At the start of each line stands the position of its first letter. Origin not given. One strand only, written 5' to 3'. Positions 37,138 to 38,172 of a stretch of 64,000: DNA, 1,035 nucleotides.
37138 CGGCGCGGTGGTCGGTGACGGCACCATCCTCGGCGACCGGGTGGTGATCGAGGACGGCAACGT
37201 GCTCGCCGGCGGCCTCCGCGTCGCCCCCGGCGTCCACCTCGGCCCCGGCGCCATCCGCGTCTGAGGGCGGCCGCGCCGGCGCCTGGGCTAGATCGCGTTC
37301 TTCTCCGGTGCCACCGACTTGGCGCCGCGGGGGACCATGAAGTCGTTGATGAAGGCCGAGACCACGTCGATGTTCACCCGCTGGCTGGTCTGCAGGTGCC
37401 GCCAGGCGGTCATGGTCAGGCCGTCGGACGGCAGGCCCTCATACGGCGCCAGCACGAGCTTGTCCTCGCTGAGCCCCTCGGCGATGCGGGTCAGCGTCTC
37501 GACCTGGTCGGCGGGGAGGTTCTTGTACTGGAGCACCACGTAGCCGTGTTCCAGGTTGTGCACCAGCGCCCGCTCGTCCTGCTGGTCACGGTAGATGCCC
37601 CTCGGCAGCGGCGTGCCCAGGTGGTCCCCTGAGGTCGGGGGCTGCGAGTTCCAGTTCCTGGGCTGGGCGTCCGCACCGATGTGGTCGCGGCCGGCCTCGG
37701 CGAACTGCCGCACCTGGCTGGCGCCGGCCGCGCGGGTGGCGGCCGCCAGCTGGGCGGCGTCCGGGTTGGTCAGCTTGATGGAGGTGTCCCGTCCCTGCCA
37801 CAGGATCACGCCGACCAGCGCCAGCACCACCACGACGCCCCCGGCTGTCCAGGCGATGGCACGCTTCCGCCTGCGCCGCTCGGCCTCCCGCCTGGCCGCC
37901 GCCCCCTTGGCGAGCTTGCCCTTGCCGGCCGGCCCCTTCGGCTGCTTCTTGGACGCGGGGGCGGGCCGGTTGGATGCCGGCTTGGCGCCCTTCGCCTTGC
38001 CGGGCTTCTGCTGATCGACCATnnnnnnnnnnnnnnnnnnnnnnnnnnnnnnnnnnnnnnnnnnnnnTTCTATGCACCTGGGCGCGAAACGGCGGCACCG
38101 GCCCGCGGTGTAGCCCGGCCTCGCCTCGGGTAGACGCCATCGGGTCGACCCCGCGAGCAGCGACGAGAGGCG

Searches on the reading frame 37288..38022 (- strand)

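Call 14: search_protein_families(library=pfam, proteins=[window:37288-38022:-], max_evalue=0.01)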
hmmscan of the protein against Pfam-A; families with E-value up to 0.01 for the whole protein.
window:37288-38022:- (244 aa): 1 family
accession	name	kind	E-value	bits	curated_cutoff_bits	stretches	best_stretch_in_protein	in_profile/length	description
PF11303.13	DUF3105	-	4.8e-22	78.8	25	1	122-230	8-117/130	Protein of unknown function (DUF3105)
